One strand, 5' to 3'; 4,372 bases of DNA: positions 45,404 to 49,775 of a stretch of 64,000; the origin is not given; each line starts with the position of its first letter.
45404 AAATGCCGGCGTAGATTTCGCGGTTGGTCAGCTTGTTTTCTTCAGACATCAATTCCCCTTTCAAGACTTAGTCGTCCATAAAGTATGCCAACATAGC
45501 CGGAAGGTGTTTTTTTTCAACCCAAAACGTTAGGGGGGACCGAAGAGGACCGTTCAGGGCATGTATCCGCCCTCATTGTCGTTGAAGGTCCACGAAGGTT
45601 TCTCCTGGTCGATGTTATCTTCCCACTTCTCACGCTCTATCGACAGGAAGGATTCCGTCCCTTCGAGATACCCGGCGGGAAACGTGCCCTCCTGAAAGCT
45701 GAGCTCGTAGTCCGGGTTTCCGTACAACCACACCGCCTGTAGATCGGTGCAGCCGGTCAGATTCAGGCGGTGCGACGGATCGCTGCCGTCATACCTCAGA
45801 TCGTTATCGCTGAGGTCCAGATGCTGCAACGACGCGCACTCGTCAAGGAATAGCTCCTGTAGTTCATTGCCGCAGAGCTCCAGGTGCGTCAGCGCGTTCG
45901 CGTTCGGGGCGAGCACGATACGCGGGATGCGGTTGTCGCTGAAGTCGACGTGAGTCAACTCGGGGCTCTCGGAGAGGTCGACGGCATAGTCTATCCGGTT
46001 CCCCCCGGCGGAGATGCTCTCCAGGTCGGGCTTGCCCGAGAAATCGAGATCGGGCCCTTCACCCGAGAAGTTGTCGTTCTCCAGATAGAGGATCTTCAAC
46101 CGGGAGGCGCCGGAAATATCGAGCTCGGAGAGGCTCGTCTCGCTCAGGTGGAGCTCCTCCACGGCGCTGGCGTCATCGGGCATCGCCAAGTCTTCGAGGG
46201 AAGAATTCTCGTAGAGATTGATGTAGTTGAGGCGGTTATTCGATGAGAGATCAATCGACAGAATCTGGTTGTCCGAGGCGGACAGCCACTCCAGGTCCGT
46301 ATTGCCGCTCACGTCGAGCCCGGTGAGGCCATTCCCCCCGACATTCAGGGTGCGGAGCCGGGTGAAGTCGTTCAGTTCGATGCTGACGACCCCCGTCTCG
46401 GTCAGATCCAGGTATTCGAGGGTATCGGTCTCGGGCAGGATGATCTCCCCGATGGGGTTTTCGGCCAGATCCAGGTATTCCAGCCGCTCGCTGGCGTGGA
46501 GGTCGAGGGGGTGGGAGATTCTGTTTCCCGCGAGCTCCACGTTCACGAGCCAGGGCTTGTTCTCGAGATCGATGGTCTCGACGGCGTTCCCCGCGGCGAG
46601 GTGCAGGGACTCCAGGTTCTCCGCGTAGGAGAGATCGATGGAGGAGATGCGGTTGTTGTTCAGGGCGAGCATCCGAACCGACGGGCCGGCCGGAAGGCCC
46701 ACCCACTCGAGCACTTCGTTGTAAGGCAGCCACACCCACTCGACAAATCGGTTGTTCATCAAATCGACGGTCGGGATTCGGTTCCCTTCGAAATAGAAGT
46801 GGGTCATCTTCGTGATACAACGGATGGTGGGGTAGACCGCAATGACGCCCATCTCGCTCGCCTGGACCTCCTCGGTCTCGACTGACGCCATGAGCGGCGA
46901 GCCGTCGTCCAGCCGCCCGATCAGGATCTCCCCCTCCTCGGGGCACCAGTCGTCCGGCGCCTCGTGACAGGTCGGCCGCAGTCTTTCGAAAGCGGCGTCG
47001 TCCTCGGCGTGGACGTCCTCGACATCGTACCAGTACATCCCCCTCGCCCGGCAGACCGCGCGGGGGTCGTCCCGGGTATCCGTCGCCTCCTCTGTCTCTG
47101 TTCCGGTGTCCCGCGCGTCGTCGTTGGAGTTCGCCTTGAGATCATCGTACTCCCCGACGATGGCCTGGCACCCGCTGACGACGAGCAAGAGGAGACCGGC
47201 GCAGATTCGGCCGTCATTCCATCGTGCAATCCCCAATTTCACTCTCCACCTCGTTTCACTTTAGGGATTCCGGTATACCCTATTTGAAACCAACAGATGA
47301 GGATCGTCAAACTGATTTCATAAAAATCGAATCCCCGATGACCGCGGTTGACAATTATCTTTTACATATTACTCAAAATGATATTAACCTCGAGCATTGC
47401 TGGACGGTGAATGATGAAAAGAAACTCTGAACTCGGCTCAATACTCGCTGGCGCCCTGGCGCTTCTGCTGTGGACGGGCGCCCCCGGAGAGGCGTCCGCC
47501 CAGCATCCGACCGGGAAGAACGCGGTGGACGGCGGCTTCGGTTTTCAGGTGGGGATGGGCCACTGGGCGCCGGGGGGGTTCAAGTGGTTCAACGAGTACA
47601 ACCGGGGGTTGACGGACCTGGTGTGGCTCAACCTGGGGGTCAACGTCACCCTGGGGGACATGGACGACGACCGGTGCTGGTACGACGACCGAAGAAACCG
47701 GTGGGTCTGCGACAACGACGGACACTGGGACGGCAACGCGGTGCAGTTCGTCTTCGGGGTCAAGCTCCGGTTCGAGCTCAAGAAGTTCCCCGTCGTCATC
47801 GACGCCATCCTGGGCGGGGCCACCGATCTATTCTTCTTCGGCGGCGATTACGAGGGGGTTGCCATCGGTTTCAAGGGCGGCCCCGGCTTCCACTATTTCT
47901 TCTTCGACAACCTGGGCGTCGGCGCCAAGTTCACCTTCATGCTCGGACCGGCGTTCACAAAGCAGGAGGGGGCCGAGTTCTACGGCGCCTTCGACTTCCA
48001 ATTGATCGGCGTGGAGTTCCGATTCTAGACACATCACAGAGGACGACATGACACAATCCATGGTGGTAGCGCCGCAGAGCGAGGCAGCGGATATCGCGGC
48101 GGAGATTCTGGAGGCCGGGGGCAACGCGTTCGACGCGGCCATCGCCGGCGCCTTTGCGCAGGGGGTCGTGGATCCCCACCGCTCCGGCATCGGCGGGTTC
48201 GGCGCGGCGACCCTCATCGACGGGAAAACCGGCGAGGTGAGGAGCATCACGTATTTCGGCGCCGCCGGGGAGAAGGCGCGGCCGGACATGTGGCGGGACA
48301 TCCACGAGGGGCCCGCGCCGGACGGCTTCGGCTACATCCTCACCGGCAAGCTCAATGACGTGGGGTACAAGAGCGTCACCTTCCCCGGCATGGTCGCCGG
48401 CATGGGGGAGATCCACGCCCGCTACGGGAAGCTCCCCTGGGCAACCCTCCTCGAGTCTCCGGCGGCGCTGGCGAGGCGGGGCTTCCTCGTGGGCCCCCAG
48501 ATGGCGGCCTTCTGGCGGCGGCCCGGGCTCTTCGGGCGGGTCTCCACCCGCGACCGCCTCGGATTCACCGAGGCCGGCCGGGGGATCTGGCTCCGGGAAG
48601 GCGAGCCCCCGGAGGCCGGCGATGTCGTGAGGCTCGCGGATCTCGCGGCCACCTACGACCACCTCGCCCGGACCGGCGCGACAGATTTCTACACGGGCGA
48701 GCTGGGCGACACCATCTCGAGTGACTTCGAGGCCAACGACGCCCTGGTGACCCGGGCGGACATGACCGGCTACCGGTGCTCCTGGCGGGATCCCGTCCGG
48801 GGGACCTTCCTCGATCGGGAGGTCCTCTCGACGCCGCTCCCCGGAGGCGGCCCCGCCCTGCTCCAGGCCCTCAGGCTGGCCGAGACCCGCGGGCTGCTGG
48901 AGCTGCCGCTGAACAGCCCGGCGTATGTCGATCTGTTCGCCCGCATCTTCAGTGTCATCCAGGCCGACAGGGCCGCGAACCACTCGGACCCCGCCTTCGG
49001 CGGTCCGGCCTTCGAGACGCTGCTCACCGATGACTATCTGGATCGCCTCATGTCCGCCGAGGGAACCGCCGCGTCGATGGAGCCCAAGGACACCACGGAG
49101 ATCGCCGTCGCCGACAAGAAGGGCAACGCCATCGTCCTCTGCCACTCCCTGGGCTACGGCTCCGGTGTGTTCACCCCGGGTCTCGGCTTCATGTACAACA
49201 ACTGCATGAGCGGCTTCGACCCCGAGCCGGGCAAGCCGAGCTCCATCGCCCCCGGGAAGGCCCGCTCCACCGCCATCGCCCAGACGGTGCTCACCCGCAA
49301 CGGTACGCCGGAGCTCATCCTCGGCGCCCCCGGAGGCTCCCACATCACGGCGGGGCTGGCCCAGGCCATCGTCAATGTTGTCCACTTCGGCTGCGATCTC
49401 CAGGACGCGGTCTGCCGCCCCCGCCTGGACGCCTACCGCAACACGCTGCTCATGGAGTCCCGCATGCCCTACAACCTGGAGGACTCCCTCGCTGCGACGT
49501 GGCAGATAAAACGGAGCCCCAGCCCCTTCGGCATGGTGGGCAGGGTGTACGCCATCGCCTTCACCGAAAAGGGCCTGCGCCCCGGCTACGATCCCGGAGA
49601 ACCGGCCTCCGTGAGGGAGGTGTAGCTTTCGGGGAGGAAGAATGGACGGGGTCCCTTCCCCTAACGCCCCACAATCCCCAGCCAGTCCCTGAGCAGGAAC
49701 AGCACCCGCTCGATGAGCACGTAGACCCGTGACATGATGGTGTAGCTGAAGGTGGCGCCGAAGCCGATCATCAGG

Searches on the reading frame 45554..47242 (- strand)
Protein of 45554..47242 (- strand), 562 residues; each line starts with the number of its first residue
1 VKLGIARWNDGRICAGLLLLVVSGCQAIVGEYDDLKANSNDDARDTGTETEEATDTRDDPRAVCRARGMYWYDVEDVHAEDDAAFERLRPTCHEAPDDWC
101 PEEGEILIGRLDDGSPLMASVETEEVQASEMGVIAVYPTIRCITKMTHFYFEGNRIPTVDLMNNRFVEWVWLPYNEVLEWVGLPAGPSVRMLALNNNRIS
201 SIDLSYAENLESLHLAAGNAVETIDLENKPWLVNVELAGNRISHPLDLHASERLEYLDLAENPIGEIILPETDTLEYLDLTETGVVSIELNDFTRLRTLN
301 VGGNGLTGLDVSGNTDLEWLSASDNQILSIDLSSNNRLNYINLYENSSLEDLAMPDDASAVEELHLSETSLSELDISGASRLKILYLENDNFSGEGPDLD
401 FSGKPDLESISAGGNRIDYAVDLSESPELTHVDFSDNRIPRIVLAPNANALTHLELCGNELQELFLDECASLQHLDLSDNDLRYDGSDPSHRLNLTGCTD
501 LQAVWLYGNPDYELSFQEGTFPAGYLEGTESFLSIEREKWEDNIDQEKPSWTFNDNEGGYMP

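Call 51: search_protein_families(library=pfam, proteins=[window:45554-47242:-], max_evalue=0.001)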
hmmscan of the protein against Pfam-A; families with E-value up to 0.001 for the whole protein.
window:45554-47242:- (562 aa): 4 families
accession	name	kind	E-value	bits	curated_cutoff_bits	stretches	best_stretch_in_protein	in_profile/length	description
PF12799.13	LRR_4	-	1.7e-27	95.3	27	1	187-227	1-43/44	Leucine Rich repeats (2 copies)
PF13855.12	LRR_8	-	6.3e-13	48.7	27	0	448-482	24-61/61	Leucine rich repeat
PF00560.39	LRR_1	-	1.2e-10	39.9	20.6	0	471-489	1-17/23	Leucine Rich Repeat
PF23952.1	LRR_EndoS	-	0.00021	21.9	27.9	0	447-480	80-116/116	Endo-beta-N-acetylglucosaminidase EndoS LRR domain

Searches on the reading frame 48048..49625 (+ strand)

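Call 72: search_protein_families(library=pfam, proteins=[window:48048-49625:+], max_evalue=0.001)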
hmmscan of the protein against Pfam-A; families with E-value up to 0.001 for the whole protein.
window:48048-49625:+ (525 aa): 1 family
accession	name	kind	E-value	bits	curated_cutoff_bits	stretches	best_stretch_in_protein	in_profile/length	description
PF01019.26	G_glu_transpept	-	3.8e-99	333.3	27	1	19-516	2-508/512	Gamma-glutamyltranspeptidase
